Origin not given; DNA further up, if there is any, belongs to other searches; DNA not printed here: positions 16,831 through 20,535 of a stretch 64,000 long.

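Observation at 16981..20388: NERD-nuclease-domain / NACHT-STAND NTPase fusion: candidate novel NLR-like antiphage defence protein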

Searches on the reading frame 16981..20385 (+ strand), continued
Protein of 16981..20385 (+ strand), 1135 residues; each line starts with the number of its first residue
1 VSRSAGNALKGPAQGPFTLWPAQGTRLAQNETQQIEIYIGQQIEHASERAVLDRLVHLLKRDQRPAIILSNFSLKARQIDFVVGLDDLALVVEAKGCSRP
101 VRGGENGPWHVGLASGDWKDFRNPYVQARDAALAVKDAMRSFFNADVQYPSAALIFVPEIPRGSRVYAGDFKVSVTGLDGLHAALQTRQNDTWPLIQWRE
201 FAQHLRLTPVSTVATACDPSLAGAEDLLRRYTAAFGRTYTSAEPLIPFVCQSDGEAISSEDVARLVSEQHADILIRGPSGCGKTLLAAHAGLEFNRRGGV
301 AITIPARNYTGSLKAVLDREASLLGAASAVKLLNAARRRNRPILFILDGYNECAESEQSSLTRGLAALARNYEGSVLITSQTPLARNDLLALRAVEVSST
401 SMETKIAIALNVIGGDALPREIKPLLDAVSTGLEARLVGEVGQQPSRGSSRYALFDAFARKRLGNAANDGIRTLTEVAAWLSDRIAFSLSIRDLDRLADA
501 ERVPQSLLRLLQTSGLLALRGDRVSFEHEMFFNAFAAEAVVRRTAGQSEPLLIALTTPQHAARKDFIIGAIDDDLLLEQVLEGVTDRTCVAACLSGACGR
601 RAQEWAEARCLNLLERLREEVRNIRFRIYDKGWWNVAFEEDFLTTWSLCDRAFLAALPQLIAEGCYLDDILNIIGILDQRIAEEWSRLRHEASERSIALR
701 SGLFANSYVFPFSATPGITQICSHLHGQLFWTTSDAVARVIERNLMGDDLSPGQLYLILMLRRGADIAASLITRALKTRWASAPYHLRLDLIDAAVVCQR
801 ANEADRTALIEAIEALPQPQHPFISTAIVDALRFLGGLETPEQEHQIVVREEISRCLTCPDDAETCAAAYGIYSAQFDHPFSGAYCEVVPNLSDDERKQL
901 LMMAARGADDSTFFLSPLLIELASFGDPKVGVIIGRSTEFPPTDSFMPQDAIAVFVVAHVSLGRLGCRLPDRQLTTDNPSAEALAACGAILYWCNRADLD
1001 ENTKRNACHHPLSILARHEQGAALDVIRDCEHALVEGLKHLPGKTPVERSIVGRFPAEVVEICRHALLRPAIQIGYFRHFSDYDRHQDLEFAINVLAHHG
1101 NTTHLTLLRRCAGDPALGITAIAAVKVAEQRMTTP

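Call 26: search_protein_families(library=padloc, proteins=[L016:13543-14334:+, L016:14324-17824:+, L017:6338-8119:+, L017:8052-9926:+, L013:14099-15232:-, L009:7642-9078:+, L007:1396-4371:+, L018:14031-15233:-, L016:20159-21613:-], max_evalue=0.01)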
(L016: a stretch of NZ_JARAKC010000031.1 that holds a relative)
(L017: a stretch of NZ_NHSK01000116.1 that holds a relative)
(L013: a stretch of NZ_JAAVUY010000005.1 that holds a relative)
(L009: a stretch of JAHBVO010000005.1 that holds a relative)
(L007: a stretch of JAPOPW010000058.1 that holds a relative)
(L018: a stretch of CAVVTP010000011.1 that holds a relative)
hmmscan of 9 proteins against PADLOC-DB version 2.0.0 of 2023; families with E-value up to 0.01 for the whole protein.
L016:13543-14334:+ (264 aa): 12 families
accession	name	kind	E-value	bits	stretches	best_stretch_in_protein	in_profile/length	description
PDLC00159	HamA1|HamA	-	5.5e-112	371.6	1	7-263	3-256/257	DUF1837 domain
PDLC00155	HamA1|HamA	-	2.8e-25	87.4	1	6-260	16-269/276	DUF1837 domain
PDLC00161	HamA1|HamA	-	2.4e-12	44.8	1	35-259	36-268/271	DUF1837 domain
PDLC00168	HamA1|HamA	-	1.9e-08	32.1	1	71-157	96-182/312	DUF1837 domain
PDLC00160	HamA1|HamA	-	5.2e-07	27.2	1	31-123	30-123/264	DUF1837 domain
PDLC00195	HamA2|HamA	-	2e-06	25.5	1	49-203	53-201/283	DUF1837 domain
PDLC00196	HamA2|HamA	-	1.4e-05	22.8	1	67-155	99-183/315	DUF1837 domain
PDLC00171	HamA1|HamA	-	4.8e-05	20.8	1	64-186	74-189/286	DUF1837 domain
PDLC00165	HamA1|HamA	-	0.00024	18.5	1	56-161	85-186/308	DUF1837 domain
PDLC00163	HamA1|HamA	-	0.001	16.6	1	78-152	104-177/314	DUF1837 domain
PDLC00166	HamA1|HamA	-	0.0036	15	1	78-162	79-162/282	DUF1837 domain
PDLC00170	HamA1|HamA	-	0.008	13.5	0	79-155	78-153/279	DUF1837 domain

L016:14324-17824:+ (1167 aa): 38 families (the best 25 are shown)
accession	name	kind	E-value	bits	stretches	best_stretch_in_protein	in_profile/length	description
PDLC00174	HamB1|HamB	-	0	1662.5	1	1-1163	2-1162/1163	DEAD-box helicase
PDLC00192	HamB1|HamB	-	6.6e-125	416.1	2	41-752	39-729/1104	DEAD-box helicase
PDLC00194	HamB1|HamB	-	2.5e-63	212.3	1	202-735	145-688/995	DEAD-box helicase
PDLC00188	HamB1|HamB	-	9e-60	200.8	1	280-758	231-727/1037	DEAD-box helicase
PDLC04531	PDC-M23B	-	7.3e-45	151.4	1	278-744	280-761/1060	-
PDLC00178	HamB1|HamB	-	3e-42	142.6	1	286-731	239-700/830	DEAD-box helicase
PDLC00186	HamB1|HamB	-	2.5e-30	103.2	1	281-703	136-543/864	DEAD-box helicase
PDLC00175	HamB1|HamB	-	3e-30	102.4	1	279-724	214-668/1000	DEAD-box helicase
PDLC00200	HamB2|HamB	-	2.4e-28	96.6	1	308-718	162-552/865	DEAD-box helicase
PDLC00187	HamB1|HamB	-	8.8e-28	95.1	1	307-733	156-556/851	DEAD-box helicase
PDLC03960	SngC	-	4.7e-23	79.8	1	291-651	24-334/720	-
PDLC00185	HamB1|HamB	-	4.7e-23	79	2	542-702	375-534/871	DEAD-box helicase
PDLC04530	PDC-M23B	-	7.5e-23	78.5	2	278-461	51-252/828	-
PDLC00183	HamB1|HamB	-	8.6e-23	78.6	1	285-462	240-420/509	DEAD-box helicase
PDLC00184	HamB1|HamB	-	4.5e-21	72.7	2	549-690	331-467/738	DEAD-box helicase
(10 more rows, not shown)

L017:6338-8119:+ (594 aa): 118 families (the best 25 are shown)
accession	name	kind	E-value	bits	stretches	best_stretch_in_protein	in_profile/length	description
PDLC00070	GajA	-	8.3e-236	782.2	1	1-593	1-595/596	AAA ATPase domain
PDLC00071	GajA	-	2.9e-82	275.3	1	1-589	1-581/588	AAA ATPase domain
PDLC00064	GajA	-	8.1e-79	263.7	1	160-587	2-454/464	AAA ATPase domain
PDLC00072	GajA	-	9.5e-77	257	2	158-589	210-638/709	AAA ATPase domain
PDLC00096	GajA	-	2.6e-75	252.4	1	1-590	1-613/630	AAA ATPase domain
PDLC00092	GajA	-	3.3e-73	245.2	1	1-591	1-603/604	AAA ATPase domain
PDLC00073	GajA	-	4e-65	218.9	1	1-589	1-586/589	AAA ATPase domain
PDLC00091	GajA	-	9e-64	214.4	1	1-587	1-617/627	AAA ATPase domain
PDLC00069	GajA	-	2.5e-59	199.4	1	1-460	1-506/687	AAA ATPase domain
PDLC00099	GajA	-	1e-58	197.8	1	1-462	1-465/626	AAA ATPase domain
PDLC00066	GajA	-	8.7e-58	194.2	1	1-457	1-433/567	AAA ATPase domain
PDLC00080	GajA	-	6.1e-57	191.7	1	1-458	1-453/622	AAA ATPase domain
PDLC00077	GajA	-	2.9e-55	186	2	126-461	168-502/616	AAA ATPase domain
PDLC00101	GajA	-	2.5e-54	183.2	1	3-460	3-439/632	AAA ATPase domain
PDLC00083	GajA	-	8.9e-53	177.6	1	1-461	1-477/639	AAA ATPase domain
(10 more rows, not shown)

L017:8052-9926:+ (625 aa): 54 families (the best 25 are shown)
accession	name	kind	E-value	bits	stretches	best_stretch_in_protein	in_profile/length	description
PDLC00108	GajB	-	3.2e-240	795.6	1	179-621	1-443/445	UrvD helicase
PDLC00117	GajB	-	2.3e-233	774.1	1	26-621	4-603/604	UrvD helicase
PDLC00127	GajB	-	4.3e-57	191.9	2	39-314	10-283/594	UrvD helicase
PDLC00130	GajB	-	6.1e-56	187.9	1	41-586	7-562/589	UrvD helicase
PDLC00132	GajB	-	4.7e-50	168.9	3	177-318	154-297/625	UrvD helicase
PDLC00123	GajB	-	6.5e-46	155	3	230-388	170-323/540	UrvD helicase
PDLC03802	RTasHel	-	8.8e-46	155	2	39-392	7-334/675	DRT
PDLC00114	GajB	-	2.2e-42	143.5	2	42-316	13-295/635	UrvD helicase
PDLC00119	GajB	-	1e-37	128.3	3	201-314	183-294/565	UrvD helicase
PDLC00129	GajB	-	4e-36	122.8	3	203-324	191-313/594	UrvD helicase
PDLC00122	GajB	-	9.8e-36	121.7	3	232-339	158-265/502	UrvD helicase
PDLC00112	GajB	-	2.4e-34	116.9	2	40-315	9-290/581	UrvD helicase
PDLC00104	GajB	-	5.3e-34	115.9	2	41-310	7-238/574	UrvD helicase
PDLC00136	GajB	-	3.4e-32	110.1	2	41-314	9-283/570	UrvD helicase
PDLC00103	GajB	-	5.7e-31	106.1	2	44-318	23-293/612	UrvD helicase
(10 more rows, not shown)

L013:14099-15232:- (377 aa): 0 families

L009:7642-9078:+ (479 aa): 1 family
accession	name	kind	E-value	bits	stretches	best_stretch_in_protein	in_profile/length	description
PDLC04647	PDC-M43B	-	9.8e-07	26.1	1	355-465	209-320/347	-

L007:1396-4371:+ (992 aa): 13 families
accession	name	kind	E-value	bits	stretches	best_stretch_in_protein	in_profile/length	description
PDLC01734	typeIV_RecD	-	1e-27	94.8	2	467-645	339-513/763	RecD_0_IVD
PDLC05065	PDC-S68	-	2.5e-20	69.9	2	489-621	625-755/1221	-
PDLC01148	RecD_like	-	2.8e-19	66.9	1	465-644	311-481/719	RecD/Tra ATPase fused to N-terminal HHH domain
PDLC05064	PDC-S68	-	1.3e-16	57.6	2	489-620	705-833/1273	-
PDLC05066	PDC-S68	-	2.8e-16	56.7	1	488-619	597-729/1202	-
PDLC04475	PDC-M16A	-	3.7e-11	40.3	1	462-585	6-141/721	-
PDLC04476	PDC-M16A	-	2.5e-10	37.4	1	474-587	11-137/691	-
PDLC05035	PDC-S53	-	3.6e-07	26.6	1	489-642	515-651/900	-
PDLC03920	MkoA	-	8.9e-06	22.3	0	871-920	1018-1075/1112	-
PDLC04472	PDC-M16A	-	1.9e-05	21.2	1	466-582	218-347/930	-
PDLC04474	PDC-M16A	-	5.3e-05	19.8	1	467-581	215-336/917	-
PDLC02372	Nhi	-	0.00033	17.4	0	468-501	183-216/470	-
PDLC02350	AbiO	-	0.00094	16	0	468-500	179-208/468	AbiO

L018:14031-15233:- (400 aa): 0 families

L016:20159-21613:- (484 aa): 0 families

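Call 27: predict_structure(alignment_id=A1)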
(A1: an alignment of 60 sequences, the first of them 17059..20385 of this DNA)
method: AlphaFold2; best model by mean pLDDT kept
length: 1109 residues; sequences in the alignment: 60
mean_pLDDT: 88.8   pTM: 0.74
mean pLDDT of the five models: 88.8, 87.7, 87.0, 85.7, 84.8
residues with pLDDT >= 90: 665; 70-90: 397; 50-70: 39; < 50: 8
segments of 3 or more residues with pLDDT < 50: 1-6
pLDDT, mean of each block of 10 residues (from residue 1): 50 89 94 91 91 93 94 87 85 90 93 88 92 90 89 92 88 91 85 84 92 80 88 93 92 87 94 92 85 88 93 92 88 93 93 92 92 87 85 80 85 86 90 94 95 91 89 92 92 83 90 93 94 92 94 95 93 94 95 94 81 91 93 87 94 95 91 91 81 90 64 75 84 77 85 90 90 77 92 83 89 90 94 92 94 90 93 95 85 93 91 86 90 94 72 89 95 92 93 81 86 86 93 94 89 79 94 91 90 91 76
secondary structure, 60 per line:
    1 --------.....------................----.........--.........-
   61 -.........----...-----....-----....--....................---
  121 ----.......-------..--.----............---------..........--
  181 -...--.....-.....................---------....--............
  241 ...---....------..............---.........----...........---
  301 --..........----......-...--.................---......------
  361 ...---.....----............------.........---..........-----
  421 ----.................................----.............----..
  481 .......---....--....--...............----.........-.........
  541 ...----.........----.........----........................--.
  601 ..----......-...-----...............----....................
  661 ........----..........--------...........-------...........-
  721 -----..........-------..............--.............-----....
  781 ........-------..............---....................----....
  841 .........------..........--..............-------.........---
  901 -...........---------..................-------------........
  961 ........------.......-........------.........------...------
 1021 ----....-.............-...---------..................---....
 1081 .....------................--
elements in order (helices of 4 or more, strands of 3 or more residues): E9-13 H20-35 E40-48 E51-59 E62-70 E75-77 E83-86 E92-95 H98-117 E125-131 E148-151 H152-159 H169-178 E182-184 H187-191 H193-213 E223-226 E229-232 H233-243 E247-250 H257-270 E274-279 H287-297 H303-312 E317-322 H329-345 E349-354 E367-371 H376-387 H394-402 H406-415 H425-457 E462-464 H465-474 H479-487 E491-494 E497-500 H503-517 H522-530 H532-543 H548-556 H561-569 H574-597 E600-602 E610-612 H622-636 H641-668 H673-682 H691-701 H709-719 H726-735 H743-756 H759-771 H777-788 H796-809 H813-832 H837-849 H856-865 H868-881 H889-897 H902-912 H922-939 H953-968 H975-981 H983-990 H997-1005 H1025-1028 H1030-1042 H1056-1073 H1077-1085 H1092-1107

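Call 31: fold_search(model_id=the predicted structure, library=pdb)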
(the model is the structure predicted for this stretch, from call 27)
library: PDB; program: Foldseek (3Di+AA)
matches with E <= 10: 1116; with E <= 0.001: 38
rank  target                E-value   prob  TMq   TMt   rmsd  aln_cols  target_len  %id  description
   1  8dgf_B                2.4e-08  1.00  0.19  0.14  30.4      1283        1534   11  Avs4 bound to phage PhiV-1 portal (released 2022-08-03)
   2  8dgf_A                6.4e-08  1.00  0.19  0.15  30.4      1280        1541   11  Avs4 bound to phage PhiV-1 portal (released 2022-08-03)
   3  4kxf_F                1.3e-07  1.00  0.28  0.33  16.6      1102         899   11  Crystal structure of NLRC4 reveals its autoinhibition mechanism (released 2013-07-24)
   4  4kxf_B                4.0e-07  1.00  0.23  0.27  20.2      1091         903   11  Crystal structure of NLRC4 reveals its autoinhibition mechanism (released 2013-07-24)
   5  4kxf_N                4.1e-07  1.00  0.22  0.27  12.1       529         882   14  Crystal structure of NLRC4 reveals its autoinhibition mechanism (released 2013-07-24)
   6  8fvu_B                5.0e-07  1.00  0.18  0.22  14.6       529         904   14  Cryo-EM structure of human Needle/NAIP/NLRC4 (R288A) (released 2024-01-03)
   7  4kxf_K                6.3e-07  1.00  0.27  0.31  16.7      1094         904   11  Crystal structure of NLRC4 reveals its autoinhibition mechanism (released 2013-07-24)
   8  4kxf_L                9.2e-07  1.00  0.23  0.28  12.2       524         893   14  Crystal structure of NLRC4 reveals its autoinhibition mechanism (released 2013-07-24)
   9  7wbu                  1.0e-06  1.00  0.26  0.31  14.8      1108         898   11  Cryo-EM structure of bovine NLRP9 (released 2022-04-06)
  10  9xrl_7                1.0e-06  1.00  0.20  0.23  19.8      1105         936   10  Structure of mouse cytoplasmic lattice (CPL) repeating unit (released 2026-03-18)
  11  3jbl_A                1.1e-06  1.00  0.19  0.22  24.1      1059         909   11  Cryo-EM Structure of the Activated NAIP2/NLRC4 Inflammasome Reveals Nucleated Polymerization (released 2015-10-21)
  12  9xrl_2                1.6e-06  1.00  0.20  0.23  19.5      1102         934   10  Structure of mouse cytoplasmic lattice (CPL) repeating unit (released 2026-03-18)
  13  4kxf_D                1.8e-06  1.00  0.24  0.29  14.3       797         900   13  Crystal structure of NLRC4 reveals its autoinhibition mechanism (released 2013-07-24)
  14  4kxf_H                2.4e-06  1.00  0.23  0.27  12.1       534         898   14  Crystal structure of NLRC4 reveals its autoinhibition mechanism (released 2013-07-24)
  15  7wbt_A                2.8e-06  1.00  0.25  0.29  15.1      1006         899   11  Crystal structure of bovine NLRP9 (released 2022-04-06)
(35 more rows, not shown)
